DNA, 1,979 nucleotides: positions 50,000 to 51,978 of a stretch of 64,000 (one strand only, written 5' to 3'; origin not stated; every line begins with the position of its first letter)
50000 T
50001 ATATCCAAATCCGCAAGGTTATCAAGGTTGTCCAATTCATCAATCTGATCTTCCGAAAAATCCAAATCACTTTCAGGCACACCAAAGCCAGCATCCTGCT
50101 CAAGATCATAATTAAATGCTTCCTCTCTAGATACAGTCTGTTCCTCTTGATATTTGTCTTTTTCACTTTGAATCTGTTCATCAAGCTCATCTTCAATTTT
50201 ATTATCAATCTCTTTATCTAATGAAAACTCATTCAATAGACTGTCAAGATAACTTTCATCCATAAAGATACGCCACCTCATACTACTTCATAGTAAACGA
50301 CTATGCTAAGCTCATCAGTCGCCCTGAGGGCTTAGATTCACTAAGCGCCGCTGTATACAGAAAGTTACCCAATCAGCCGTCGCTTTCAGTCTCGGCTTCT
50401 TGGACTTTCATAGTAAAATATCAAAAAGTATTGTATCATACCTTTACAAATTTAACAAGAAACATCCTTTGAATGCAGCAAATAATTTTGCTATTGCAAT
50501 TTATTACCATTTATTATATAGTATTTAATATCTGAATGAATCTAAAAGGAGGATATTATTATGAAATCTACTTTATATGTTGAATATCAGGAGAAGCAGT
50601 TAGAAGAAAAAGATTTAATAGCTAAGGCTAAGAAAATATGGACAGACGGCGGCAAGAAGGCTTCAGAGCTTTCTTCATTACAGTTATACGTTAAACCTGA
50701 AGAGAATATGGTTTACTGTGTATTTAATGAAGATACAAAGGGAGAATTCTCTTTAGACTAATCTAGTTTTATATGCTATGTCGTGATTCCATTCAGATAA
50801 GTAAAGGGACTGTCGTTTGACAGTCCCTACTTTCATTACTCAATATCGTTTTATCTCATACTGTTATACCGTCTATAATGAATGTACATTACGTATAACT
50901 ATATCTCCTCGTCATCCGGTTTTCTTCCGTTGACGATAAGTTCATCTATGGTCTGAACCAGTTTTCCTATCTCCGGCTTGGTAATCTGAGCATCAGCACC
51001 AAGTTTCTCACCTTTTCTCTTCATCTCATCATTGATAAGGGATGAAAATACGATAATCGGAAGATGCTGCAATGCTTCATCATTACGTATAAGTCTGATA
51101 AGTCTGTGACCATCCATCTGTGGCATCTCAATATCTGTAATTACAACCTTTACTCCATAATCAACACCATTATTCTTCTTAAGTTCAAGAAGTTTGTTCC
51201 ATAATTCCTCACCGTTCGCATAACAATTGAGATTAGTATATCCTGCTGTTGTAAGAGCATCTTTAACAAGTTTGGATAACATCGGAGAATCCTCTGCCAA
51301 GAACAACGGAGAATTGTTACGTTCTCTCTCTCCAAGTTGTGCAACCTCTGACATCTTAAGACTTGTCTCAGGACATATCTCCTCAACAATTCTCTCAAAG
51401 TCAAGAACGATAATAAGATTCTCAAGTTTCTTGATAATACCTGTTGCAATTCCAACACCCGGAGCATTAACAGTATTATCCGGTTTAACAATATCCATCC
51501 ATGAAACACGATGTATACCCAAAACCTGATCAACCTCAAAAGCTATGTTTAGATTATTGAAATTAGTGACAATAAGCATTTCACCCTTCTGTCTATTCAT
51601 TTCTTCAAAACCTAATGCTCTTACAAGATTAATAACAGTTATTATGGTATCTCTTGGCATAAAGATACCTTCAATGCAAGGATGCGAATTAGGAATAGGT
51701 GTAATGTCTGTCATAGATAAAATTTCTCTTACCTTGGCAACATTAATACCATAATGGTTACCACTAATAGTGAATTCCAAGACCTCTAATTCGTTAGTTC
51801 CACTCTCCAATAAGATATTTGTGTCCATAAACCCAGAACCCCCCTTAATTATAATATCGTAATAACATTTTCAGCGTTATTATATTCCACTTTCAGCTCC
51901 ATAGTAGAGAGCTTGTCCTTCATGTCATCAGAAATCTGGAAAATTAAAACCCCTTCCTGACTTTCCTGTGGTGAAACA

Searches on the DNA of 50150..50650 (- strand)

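Call 4: search_rna_families(source=window, start=50150, end=50650, threshold=evalue, max_evalue=10, show_alignments=3)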
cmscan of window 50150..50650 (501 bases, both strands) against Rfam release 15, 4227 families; matches with E-value up to 10: 3.
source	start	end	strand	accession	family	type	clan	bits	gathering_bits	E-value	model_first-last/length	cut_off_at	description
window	50185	50264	-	RF02283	TtnuCD6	Gene; snRNA; snoRNA; CD-box;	-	18.5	50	1.9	1-72/72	no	Tetrahymena snoRNA TtnuCD6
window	50508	50563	+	RF03091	Clostridium-PBP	Gene; sRNA;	-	18.4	94.4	7.8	1-73/73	no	Clostridium-PBP RNA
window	50513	50563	+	RF02934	caiA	Gene; sRNA;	-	17.5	55.5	2.9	1-78/78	no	caiA RNA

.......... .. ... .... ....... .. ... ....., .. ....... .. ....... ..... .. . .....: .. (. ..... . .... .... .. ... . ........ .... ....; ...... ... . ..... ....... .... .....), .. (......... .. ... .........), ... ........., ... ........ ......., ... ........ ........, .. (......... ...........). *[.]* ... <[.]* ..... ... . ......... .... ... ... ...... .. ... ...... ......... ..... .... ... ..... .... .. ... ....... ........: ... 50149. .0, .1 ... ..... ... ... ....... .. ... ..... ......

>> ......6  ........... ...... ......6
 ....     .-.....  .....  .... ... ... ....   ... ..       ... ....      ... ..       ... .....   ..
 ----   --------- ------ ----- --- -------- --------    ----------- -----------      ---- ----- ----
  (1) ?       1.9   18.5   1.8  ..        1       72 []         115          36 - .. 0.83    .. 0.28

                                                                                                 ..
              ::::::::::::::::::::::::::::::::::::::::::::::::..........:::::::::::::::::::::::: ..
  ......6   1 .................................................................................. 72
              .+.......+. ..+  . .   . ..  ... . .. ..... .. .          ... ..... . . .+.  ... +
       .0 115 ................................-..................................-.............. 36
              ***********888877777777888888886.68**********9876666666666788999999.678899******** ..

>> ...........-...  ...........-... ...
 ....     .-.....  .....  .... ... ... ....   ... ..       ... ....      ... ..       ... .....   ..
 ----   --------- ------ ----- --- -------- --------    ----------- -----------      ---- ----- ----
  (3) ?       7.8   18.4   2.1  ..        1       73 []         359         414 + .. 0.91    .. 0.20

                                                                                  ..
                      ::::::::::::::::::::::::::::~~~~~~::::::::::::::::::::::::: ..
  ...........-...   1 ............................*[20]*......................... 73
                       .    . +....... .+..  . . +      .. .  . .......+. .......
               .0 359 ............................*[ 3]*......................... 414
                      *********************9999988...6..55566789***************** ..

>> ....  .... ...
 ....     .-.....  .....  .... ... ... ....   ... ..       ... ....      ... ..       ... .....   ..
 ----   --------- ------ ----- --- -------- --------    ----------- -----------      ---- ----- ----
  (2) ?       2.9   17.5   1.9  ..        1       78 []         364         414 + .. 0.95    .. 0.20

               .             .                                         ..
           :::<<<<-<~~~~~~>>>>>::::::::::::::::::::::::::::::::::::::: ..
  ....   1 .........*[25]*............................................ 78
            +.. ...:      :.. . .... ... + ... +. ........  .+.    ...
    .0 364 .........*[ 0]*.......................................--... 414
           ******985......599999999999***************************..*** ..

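Call 18: search_dna_similar(query=window:50285-50420:-, collection=phages, mode=distant, max_evalue=10)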
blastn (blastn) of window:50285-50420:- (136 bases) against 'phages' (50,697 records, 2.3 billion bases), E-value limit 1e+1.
Records with a match: 4; places in all: 4; records where one place covers at least 80% of the query: 0.
Best place of each record, by identity: >=99% 1; 90-95% 2; 80-90% 1.
By first word of the organism name: Vibrio 2; Cyanophage 1; Prevotella 1.
By host as written in the record: Vibrio coralliilyticus P1 2; Parasynechococcus marenigrum WH 8102 1; Prevotella sp. 1.
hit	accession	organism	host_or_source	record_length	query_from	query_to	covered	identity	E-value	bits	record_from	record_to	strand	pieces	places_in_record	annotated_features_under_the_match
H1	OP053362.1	Cyanophage S-TIM54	Parasynechococcus marenigrum WH 8102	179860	3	29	20%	88.9%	5e+0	37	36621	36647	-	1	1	none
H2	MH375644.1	Vibrio phage YC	Vibrio coralliilyticus P1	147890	37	61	18%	92.3%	5e+0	36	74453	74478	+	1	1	GroEL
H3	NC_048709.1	Vibrio phage YC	Vibrio coralliilyticus P1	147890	37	61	18%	92.3%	5e+0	36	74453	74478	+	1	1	chaperonin groEL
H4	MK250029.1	Prevotella phage Lak-C1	Prevotella sp.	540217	116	134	14%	100.0%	5e+0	36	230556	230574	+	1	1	record has no annotation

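Call 19: search_dna_similar(query=window:50285-50420:-, collection=plasmids, mode=distant, max_evalue=10)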
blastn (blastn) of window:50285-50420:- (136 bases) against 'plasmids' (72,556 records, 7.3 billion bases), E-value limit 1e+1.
Records with a match: 4; places in all: 4; records where one place covers at least 80% of the query: 0.
Best place of each record, by identity: >=99% 1; 95-99% 1; 90-95% 2.
By first word of the organism name: Enterobacter 1; Aeromonas 1; Leptospira 1; Rhodococcus 1.
By predicted mobility (MOB-suite, as given by PLSDB): mobilizable 2; non-mobilizable 2.
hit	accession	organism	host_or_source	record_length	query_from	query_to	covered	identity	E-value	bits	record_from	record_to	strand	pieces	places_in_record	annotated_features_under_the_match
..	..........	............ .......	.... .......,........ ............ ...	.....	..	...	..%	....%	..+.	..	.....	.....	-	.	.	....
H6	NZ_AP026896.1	Aeromonas caviae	Microbe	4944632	98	122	18%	92.0%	4e+0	37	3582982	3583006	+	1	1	none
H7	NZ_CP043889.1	Leptospira interrogans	Homo sapiens,cell culture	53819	9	31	17%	95.7%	4e+0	38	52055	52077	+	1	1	PD-(D/E)XK nuclease family protein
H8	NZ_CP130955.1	Rhodococcus opacus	cell culture,Sod-podzolic soil ...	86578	25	44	15%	100.0%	4e+0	37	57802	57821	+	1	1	pentapeptide repeat-containing protein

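Call 38: build_rna_model(alignment_id=A2, structure=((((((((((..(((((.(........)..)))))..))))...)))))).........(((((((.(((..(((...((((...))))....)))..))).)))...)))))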
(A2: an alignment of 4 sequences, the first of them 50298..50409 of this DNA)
Model R1 built from alignment A2 (4 sequences, 112 columns); structure: as given.
model positions 112; base pairs 33; branch points 1; effective number of sequences 0.67; information 0.591 bits per position. Calibrated on 0.2 Mb of random sequence (short: E-values are rough).
structure used (alignment columns):
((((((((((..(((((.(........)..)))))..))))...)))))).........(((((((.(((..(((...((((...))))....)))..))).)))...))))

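Call 39: search_with_rna_model(model_id=R1, sources=[window, L001, L002, L003, L004, L005, L006, L007, L008, L009, L010, L011, L012, L013, L014, L015, L016, L017, L018, L019, L020, L021, L022, L023, L024, L025, L026, L027, L028, L029, L030, L031, L032, L033, L034, L035, L036, L037, L038, L039, L040, L041, L042, L043, L044, L045, L046, L047, L048, L049, L050, L051, L052, L053, L054, L055, L056, L057, L058, L059, L060, L061, L062, L063, L064, L065, L066, L067, L068, L069, L070, L071, L072, L073, L074, L075, L076, L077, L078, L079, L080], max_evalue=10)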
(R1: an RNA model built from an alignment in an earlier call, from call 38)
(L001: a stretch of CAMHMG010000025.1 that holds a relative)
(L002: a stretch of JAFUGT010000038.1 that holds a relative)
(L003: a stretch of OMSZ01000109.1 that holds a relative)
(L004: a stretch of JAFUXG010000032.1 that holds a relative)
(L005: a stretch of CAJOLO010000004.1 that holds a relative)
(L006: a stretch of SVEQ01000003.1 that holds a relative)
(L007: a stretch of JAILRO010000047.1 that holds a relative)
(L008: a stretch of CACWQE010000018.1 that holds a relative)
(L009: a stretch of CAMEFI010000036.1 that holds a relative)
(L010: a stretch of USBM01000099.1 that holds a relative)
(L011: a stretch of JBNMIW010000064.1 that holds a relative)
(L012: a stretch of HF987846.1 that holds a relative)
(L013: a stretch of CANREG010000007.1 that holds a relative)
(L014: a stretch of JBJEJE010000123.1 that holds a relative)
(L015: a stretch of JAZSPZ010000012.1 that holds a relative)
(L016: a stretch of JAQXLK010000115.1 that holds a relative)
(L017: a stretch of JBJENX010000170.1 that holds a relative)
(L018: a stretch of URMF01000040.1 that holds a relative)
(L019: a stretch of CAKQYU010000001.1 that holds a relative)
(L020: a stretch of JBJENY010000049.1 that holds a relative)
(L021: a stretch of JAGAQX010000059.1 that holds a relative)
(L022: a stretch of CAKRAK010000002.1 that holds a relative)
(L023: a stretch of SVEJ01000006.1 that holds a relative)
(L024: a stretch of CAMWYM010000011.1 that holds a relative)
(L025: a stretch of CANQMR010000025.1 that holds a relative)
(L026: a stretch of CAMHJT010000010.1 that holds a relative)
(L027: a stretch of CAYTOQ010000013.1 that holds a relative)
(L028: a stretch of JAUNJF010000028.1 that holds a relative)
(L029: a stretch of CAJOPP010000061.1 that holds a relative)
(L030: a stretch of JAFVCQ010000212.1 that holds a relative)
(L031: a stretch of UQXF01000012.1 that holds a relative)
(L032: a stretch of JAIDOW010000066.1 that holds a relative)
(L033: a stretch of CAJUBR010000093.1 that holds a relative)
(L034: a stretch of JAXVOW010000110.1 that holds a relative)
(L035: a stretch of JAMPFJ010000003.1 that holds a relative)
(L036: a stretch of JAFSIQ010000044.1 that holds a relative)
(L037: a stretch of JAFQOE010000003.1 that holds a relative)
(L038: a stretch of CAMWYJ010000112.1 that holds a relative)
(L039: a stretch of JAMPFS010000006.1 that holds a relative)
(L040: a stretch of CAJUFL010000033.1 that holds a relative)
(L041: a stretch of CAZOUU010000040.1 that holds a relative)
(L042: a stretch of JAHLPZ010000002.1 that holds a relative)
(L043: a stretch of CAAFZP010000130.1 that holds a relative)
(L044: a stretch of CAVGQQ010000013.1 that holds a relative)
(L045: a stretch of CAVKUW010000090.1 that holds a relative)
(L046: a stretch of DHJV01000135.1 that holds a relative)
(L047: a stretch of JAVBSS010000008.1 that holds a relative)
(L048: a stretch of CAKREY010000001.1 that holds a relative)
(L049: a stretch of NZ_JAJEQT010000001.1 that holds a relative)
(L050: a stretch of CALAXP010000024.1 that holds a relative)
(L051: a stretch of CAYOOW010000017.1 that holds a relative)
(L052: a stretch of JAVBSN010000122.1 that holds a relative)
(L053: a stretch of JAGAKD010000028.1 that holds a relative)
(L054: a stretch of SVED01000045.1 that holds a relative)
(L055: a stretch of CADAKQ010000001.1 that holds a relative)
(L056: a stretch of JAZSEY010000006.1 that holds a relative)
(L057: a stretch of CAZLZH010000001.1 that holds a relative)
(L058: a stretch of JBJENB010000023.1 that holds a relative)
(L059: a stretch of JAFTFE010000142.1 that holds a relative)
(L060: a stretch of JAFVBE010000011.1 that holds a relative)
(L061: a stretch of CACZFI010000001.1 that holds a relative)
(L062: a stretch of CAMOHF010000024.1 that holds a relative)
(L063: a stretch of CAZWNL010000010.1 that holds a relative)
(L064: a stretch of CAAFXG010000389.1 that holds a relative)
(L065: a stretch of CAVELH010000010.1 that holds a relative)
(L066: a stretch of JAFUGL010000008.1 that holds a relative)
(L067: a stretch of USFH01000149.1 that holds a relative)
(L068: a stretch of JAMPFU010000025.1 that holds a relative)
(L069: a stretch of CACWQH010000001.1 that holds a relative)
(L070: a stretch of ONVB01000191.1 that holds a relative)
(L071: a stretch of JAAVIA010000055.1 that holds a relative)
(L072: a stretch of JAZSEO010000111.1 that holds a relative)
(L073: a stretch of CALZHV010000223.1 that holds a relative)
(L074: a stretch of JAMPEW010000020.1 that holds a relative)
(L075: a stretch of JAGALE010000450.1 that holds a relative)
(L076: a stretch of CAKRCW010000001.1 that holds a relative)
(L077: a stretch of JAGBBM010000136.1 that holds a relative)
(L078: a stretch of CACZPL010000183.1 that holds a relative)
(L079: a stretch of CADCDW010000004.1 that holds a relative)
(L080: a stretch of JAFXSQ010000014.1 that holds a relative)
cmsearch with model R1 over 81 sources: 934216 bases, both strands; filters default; matches with E-value up to 10: 3.
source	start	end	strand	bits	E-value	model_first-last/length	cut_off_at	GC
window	50298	50409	-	143.4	2e-32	1-112/112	no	0.51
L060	7436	7518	+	11.9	6.1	1-112/112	no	0.48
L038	4348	4472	+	11.7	6.8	1-112/112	no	0.5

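Call 57: search_rna_families(source=window, start=50280, end=50425, threshold=evalue, max_evalue=10, show_alignments=2)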
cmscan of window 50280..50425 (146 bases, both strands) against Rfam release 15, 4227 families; matches with E-value up to 10: 1.
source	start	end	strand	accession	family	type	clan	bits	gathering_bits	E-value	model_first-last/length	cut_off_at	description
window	50342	50408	+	RF02043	HOTTIP_4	Gene; lncRNA;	-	10.2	45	8.6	100-166/166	no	HOXA transcript at the distal tip, conserved region 4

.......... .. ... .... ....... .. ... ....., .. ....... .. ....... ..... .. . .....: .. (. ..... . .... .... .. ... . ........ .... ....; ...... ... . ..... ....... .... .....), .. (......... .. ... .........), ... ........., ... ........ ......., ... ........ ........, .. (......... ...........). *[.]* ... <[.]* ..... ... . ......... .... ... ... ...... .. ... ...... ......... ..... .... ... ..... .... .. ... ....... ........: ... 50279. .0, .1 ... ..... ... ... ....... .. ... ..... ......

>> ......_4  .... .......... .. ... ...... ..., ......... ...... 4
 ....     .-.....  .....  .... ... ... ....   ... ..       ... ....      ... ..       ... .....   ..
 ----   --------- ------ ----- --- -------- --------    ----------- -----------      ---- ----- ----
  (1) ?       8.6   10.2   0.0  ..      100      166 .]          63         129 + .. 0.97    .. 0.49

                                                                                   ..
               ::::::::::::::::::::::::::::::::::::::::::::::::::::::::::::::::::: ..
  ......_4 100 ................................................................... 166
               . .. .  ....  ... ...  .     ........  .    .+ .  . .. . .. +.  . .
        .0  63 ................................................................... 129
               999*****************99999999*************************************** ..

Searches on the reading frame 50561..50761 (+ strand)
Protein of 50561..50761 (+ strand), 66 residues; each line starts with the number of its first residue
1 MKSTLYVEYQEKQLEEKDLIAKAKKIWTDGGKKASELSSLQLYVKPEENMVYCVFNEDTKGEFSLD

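Call 10: search_protein_families(library=pfam, proteins=[window:50561-50761:+], max_evalue=0.01)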
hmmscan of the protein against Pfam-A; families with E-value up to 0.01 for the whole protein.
window:50561-50761:+ (66 aa): 1 family
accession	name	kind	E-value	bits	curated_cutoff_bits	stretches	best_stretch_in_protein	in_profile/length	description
PF20069.4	DUF6465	-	3.8e-21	75.9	26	1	2-65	65-130/130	Family of unknown function (DUF6465)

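Call 21: find_encoding_contigs(protein=window:50561-50761:+, flank=3000, max_places=10)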
Protein window:50561-50761:+ (66 aa): 22 contigs read that carry it; 10 places shown.
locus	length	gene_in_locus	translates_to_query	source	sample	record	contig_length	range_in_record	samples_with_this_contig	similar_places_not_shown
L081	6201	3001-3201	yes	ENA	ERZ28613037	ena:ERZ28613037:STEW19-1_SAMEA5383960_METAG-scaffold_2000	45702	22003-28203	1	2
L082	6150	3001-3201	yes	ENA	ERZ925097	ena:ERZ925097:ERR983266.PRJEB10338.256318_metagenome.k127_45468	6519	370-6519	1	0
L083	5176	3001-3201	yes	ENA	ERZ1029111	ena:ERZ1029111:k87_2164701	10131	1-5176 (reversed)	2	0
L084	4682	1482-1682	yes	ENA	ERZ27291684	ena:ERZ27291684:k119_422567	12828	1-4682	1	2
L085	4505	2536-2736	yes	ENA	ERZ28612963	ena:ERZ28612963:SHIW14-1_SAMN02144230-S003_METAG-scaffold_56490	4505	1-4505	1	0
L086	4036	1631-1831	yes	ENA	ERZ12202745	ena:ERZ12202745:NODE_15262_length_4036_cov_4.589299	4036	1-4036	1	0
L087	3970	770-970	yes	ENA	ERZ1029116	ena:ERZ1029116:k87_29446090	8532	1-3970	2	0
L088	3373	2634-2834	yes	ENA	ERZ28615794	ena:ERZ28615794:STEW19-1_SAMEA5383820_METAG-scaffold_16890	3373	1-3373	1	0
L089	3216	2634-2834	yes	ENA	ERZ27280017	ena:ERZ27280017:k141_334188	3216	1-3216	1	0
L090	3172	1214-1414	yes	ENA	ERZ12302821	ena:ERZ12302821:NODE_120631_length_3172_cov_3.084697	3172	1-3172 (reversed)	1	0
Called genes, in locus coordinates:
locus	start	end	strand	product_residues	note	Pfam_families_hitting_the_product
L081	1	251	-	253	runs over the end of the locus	PF00977:His_biosynth, PF01207:Dus (weak), PF02581:TMP-TENI (faint), PF03060:NMO (weak)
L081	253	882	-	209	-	PF00117:GATase, PF07685:GATase_3 (weak), PF01174:SNO (faint)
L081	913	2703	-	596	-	-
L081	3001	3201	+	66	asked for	PF20069:DUF6465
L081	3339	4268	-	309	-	PF01584:CheW, PF00072:Response_reg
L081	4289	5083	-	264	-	-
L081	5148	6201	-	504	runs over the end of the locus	PF00672:HAMP, PF00512:HisKA, PF02518:HATPase_c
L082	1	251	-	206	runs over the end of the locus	?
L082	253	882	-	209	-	PF00117:GATase, PF07685:GATase_3 (weak), PF01174:SNO (faint)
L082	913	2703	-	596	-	-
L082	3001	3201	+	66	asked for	PF20069:DUF6465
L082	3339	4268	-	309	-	PF01584:CheW, PF00072:Response_reg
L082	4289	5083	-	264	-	-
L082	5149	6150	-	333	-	?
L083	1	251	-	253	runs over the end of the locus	PF00977:His_biosynth, PF01207:Dus (faint), PF03060:NMO (weak)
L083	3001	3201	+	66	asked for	PF20069:DUF6465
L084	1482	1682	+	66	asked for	PF20069:DUF6465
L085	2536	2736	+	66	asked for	PF20069:DUF6465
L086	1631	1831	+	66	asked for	PF20069:DUF6465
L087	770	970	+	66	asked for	PF20069:DUF6465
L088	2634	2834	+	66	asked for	PF20069:DUF6465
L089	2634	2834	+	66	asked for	PF20069:DUF6465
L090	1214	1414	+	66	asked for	PF20069:DUF6465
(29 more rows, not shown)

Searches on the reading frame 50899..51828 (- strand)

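Call 10: search_protein_families(library=pfam, proteins=[window:50899-51828:-], max_evalue=0.01)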
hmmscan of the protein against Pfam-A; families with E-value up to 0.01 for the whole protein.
window:50899-51828:- (309 aa): 2 families
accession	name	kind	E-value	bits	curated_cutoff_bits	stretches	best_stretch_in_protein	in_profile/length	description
PF01584.24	CheW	-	3.1e-30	105.1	23.5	1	15-150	1-136/138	CheW-like domain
PF00072.30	Response_reg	-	6.9e-18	65.3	30.2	1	176-294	2-110/111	Response regulator receiver domain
